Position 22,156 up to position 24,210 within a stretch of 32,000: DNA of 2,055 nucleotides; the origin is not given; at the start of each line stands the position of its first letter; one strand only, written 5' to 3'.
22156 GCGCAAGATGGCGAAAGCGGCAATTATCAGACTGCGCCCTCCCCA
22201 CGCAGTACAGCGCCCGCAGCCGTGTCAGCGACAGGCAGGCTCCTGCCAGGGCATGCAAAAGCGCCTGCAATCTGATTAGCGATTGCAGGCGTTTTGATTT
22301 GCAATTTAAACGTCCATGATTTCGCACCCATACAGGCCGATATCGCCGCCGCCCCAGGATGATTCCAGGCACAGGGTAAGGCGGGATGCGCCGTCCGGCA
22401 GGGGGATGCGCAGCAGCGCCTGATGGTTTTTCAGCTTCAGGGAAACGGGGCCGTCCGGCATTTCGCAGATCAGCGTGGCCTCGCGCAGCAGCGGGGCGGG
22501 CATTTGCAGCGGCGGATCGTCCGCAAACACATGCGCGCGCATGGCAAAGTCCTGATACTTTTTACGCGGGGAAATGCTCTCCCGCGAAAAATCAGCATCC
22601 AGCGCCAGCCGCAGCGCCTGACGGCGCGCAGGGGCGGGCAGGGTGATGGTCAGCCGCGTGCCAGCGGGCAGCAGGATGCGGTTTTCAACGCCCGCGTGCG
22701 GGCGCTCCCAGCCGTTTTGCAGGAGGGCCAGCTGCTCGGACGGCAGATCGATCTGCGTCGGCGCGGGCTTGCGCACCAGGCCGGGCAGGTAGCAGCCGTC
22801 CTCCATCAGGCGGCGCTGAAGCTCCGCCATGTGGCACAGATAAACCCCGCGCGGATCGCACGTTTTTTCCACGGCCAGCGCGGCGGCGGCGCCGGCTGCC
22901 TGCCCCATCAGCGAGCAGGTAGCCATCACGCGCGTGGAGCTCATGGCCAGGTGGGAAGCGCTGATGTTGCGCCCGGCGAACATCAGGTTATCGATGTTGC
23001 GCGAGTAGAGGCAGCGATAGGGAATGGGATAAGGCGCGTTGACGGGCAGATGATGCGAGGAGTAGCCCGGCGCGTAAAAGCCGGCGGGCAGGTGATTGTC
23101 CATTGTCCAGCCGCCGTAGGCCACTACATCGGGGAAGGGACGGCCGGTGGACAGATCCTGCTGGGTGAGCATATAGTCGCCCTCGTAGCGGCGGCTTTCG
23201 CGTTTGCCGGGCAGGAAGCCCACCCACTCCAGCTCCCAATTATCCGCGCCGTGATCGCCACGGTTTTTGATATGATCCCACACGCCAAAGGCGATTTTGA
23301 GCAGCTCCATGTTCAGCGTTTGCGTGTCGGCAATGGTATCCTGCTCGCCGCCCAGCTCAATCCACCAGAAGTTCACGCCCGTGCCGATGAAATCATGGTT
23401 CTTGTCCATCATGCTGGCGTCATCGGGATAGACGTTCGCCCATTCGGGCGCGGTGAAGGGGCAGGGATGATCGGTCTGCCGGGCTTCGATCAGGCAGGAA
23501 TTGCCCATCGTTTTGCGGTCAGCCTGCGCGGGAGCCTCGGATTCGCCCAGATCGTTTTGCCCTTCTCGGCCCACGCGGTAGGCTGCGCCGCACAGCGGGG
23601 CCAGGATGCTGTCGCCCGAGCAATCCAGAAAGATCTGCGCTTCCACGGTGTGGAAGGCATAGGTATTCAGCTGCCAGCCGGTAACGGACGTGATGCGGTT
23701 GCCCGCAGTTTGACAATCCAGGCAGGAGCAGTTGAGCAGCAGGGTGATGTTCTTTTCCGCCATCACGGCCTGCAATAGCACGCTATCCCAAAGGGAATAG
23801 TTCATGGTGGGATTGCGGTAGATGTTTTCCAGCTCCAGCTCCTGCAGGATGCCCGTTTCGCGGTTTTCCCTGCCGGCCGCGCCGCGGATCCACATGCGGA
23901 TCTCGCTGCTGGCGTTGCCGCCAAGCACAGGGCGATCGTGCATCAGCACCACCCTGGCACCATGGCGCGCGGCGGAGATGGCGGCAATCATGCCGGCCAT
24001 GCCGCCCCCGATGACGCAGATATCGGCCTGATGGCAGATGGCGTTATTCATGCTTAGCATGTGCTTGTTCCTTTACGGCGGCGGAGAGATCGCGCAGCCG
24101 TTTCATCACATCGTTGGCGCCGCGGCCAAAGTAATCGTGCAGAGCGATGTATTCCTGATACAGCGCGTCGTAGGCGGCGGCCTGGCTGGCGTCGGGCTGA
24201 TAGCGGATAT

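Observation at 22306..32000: LacI-linked operon with three paralogous cytoplasmic flavoproteins, a sugar ABC importer and a pentulokinase-like kinase, but no hydrolase or isomerase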

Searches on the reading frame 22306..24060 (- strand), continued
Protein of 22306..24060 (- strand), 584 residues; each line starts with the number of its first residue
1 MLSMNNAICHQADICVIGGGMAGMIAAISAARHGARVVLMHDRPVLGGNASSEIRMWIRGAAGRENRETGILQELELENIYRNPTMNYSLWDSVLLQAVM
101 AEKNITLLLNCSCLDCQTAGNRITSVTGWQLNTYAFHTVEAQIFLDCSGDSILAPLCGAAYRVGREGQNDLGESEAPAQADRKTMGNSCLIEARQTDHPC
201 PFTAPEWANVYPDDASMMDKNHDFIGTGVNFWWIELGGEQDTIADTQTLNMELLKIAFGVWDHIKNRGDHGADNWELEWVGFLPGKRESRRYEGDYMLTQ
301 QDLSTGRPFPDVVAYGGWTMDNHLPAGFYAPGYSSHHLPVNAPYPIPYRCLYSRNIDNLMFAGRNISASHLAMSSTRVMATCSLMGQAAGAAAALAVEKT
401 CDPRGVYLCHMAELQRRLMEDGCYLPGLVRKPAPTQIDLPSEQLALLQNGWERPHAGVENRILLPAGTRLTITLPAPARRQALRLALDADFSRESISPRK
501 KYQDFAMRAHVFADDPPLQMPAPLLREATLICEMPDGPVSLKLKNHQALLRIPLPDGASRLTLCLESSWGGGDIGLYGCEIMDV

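Call 67: find_encoding_contigs(protein=P0285, flank=10000, max_places=1)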
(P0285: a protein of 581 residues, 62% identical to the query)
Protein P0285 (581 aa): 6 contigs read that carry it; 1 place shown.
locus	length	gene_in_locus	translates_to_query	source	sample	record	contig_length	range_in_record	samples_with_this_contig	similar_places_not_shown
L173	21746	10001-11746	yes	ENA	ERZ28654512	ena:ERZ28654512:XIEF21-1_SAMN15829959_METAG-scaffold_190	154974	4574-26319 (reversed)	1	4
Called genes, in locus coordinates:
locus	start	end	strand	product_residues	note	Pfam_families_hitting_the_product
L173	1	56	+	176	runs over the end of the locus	-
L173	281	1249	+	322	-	PF00294:PfkB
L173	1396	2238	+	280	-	PF01116:F_bP_aldolase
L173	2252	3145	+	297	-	PF00294:PfkB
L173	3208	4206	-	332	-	PF02311:AraC_binding, PF00165:HTH_AraC, PF12833:HTH_18, PF00165:HTH_AraC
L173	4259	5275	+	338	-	PF00106:adh_short, PF01073:3Beta_HSD, PF01370:Epimerase, PF02719:Polysacc_synt_2, PF04321:RmlD_sub_bind, PF05368:NmrA (weak), PF08659:KR (weak), PF16363:GDP_Man_Dehyd, +1 more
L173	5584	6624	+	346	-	PF00356:LacI, PF00532:Peripla_BP_1, PF13377:Peripla_BP_3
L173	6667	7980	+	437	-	PF00890:FAD_binding_2 (weak), PF01134:GIDA, PF01266:DAO (weak), PF01946:Thi4 (weak), PF03486:HI0933_like (weak), PF07992:Pyr_redox_2, PF12831:FAD_oxidored, PF13450:NAD_binding_8 (weak)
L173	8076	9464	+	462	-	PF01494:FAD_binding_3 (faint), PF01946:Thi4 (faint), PF00890:FAD_binding_2 (weak), PF01266:DAO (weak), PF07992:Pyr_redox_2 (faint), PF12831:FAD_oxidored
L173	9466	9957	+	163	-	PF13472:Lipase_GDSL_2, PF00657:Lipase_GDSL (weak)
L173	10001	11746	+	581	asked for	PF00890:FAD_binding_2 (weak), PF01134:GIDA (weak), PF01266:DAO (weak), PF07992:Pyr_redox_2 (weak), PF12831:FAD_oxidored, PF13450:NAD_binding_8 (weak)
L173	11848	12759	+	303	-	-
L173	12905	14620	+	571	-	PF00370:FGGY_N, PF02782:FGGY_C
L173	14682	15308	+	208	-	PF13472:Lipase_GDSL_2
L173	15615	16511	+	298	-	PF02588:YitT_membrane, PF10035:DUF2179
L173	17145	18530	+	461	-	PF00291:PALP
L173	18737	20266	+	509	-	PF08239:SH3_3 (weak), PF00877:NLPC_P60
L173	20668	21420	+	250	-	PF01416:PseudoU_synth_1, PF10105:DUF2344 (weak), PF01416:PseudoU_synth_1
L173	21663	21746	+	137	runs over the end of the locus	PF00164:Ribosom_S12_S23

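Call 68: find_encoding_contigs(protein=P0245, flank=10000, max_places=1)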
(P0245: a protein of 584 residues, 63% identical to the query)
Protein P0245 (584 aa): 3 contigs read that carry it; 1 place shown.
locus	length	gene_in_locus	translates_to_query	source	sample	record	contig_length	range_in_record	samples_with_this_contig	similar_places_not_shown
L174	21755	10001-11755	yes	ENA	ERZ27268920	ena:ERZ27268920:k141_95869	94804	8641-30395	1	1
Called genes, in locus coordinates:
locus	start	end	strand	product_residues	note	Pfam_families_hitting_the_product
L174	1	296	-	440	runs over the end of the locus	PF01946:Thi4, PF00890:FAD_binding_2 (weak), PF01266:DAO (faint), PF07992:Pyr_redox_2 (faint), PF12831:FAD_oxidored, PF13450:NAD_binding_8 (faint)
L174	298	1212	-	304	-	-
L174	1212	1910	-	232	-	PF13472:Lipase_GDSL_2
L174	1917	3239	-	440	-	PF01134:GIDA (weak), PF07992:Pyr_redox_2 (weak), PF12831:FAD_oxidored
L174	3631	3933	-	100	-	-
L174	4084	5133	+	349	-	PF00356:LacI, PF00532:Peripla_BP_1, PF13377:Peripla_BP_3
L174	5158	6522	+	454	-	PF00890:FAD_binding_2 (weak), PF01134:GIDA (weak), PF01266:DAO, PF01946:Thi4 (weak), PF03486:HI0933_like (weak), PF07992:Pyr_redox_2 (weak), PF12831:FAD_oxidored, PF13450:NAD_binding_8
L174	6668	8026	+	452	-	PF01547:SBP_bac_1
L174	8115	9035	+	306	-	PF00528:BPD_transp_1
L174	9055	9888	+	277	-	PF00528:BPD_transp_1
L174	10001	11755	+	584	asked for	PF00890:FAD_binding_2 (weak), PF01266:DAO (weak), PF12831:FAD_oxidored, PF13450:NAD_binding_8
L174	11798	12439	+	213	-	PF04854:DUF624 (weak)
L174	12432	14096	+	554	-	PF02782:FGGY_C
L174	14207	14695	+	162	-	PF08220:HTH_DeoR (weak), PF00455:DeoRC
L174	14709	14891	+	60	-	PF00455:DeoRC (weak)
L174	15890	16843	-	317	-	PF13276:HTH_21 (weak), PF00665:rve, PF13683:rve_3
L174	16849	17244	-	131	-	PF20310:HTH_Tnp_2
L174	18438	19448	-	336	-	PF11185:DUF2971 (faint)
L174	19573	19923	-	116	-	-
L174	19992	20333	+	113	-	PF13391:HNH_2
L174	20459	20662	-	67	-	-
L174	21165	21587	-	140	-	-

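Call 75: predict_structure(alignment_id=A3)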
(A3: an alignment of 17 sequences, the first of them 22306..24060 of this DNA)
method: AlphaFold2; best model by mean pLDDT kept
length: 584 residues; sequences in the alignment: 17
mean_pLDDT: 65.0   pTM: 0.72
mean pLDDT of the five models: 65.0, 60.6, 57.4, 53.7, 51.5
residues with pLDDT >= 90: 119; 70-90: 170; 50-70: 105; < 50: 190
segments of 3 or more residues with pLDDT < 50: 1-5, 44-69, 85-90, 183-289, 318-338, 365-379, 504-513
pLDDT, mean of each block of 10 residues (from residue 1): 60 88 87 95 44 33 44 70 51 71 88 87 91 84 85 80 64 62 41 31 32 34 31 30 33 32 29 26 35 75 77 62 33 38 77 93 49 38 81 97 95 83 63 75 84 64 91 89 82 58 41 53 86 93 82 91 90 85 79
secondary structure, 60 per line:
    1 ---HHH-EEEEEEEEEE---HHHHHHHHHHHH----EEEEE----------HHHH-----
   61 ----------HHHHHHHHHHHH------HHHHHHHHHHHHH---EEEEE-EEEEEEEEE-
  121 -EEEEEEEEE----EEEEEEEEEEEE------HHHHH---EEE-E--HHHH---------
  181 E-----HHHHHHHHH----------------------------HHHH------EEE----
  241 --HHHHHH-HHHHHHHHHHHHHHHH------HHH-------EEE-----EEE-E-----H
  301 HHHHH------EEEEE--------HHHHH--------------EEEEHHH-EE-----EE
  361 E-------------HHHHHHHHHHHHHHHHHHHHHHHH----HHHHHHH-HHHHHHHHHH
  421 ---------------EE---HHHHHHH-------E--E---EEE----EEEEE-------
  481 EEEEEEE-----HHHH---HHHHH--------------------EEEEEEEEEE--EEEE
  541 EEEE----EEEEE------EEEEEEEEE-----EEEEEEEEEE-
elements in order: E8-17 H21-32 E37-41 H52-55 H71-82 H89-101 E105-109 E111-119 E122-130 E135-146 H153-157 E161-163 H168-171 H187-195 H224-227 E234-236 H243-248 H250-265 E282-284 E290-292 H300-305 E312-316 H325-329 E344-347 E359-361 H375-398 H403-409 H411-420 H441-447 E462-464 E469-473 E481-487 H493-496 H500-504 E525-534 E537-544 E549-553 E560-568 E574-583

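Call 78: fold_search(model_id=the predicted structure, library=pdb)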
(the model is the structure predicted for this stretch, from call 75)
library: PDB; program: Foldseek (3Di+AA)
matches with E <= 10: 1882; with E <= 0.001: 748
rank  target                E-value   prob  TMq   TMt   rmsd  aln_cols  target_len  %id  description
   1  6b58_C                1.8e-09  1.00  0.29  0.31  15.0       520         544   10  FrdA-SdhE assembly intermediate (released 2018-01-24)
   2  3cir_A                3.4e-09  1.00  0.29  0.31  21.4       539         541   11  E. coli Quinol fumarate reductase FrdA T234A mutation (released 2008-04-01)
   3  6b58_A                1.3e-08  1.00  0.19  0.21   6.5       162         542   17  FrdA-SdhE assembly intermediate (released 2018-01-24)
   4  1kf6_A                2.3e-08  1.00  0.28  0.28  23.3       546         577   12  E. coli Quinol-Fumarate Reductase with Bound Inhibitor HQNO (released 2002-03-13)
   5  8urd_C                3.9e-08  1.00  0.21  0.29   5.7       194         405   16  Bacillus niacini flavin monooxygenase with bound (2,6)DHP (released 2024-09-18)
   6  5vpn_A                4.6e-08  1.00  0.29  0.29  20.2       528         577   12  E. coli Quinol fumarate reductase FrdA E245Q mutation (released 2017-06-21)
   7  5kxj                  5.8e-08  1.00  0.15  0.19  10.1       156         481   17  Crystal Structure of L-Aspartate Oxidase from Salmonella typhimurium in the Complex with Substrate L-Aspartate (released 2016-08-03)
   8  6lum_J                5.8e-08  1.00  0.30  0.32  13.8       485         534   11  Structure of Mycobacterium smegmatis succinate dehydrogenase 2 (released 2020-05-27)
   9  8uiu_A                6.5e-08  1.00  0.21  0.29   4.8       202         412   15  Structure of an FMO from Bacillus niacini (released 2024-09-18)
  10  5vpn_E                1.0e-07  1.00  0.27  0.27  21.7       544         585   12  E. coli Quinol fumarate reductase FrdA E245Q mutation (released 2017-06-21)
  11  8uiu_C                1.4e-07  1.00  0.20  0.27   5.3       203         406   13  Structure of an FMO from Bacillus niacini (released 2024-09-18)
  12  8urd_B                1.4e-07  1.00  0.20  0.28   5.5       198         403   14  Bacillus niacini flavin monooxygenase with bound (2,6)DHP (released 2024-09-18)
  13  9qdl_A                1.4e-07  1.00  0.19  0.22   7.4       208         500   16  CRYO-EM STRUCTURE OF THE YEAST RESPIRATORY COMPLEX II (released 2026-03-18)
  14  2b76_A                1.5e-07  1.00  0.29  0.30  19.8       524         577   11  E. coli Quinol fumarate reductase FrdA E49Q mutation (released 2006-02-21)
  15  6vax_A                1.5e-07  1.00  0.28  0.27  18.4       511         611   11  Crystal structure of human SDHA-SDHAF2 assembly intermediate (released 2020-08-26)
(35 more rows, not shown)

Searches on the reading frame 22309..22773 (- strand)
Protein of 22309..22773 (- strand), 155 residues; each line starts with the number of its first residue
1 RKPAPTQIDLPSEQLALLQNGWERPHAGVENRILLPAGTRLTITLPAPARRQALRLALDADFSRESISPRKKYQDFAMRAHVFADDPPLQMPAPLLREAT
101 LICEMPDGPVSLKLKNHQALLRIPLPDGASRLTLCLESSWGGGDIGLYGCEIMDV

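Call 76: search_protein_families(library=pfam, proteins=[window:22309-22773:-], max_evalue=5)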
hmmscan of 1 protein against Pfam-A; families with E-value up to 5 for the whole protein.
window:22309-22773:- (155 aa): 0 families
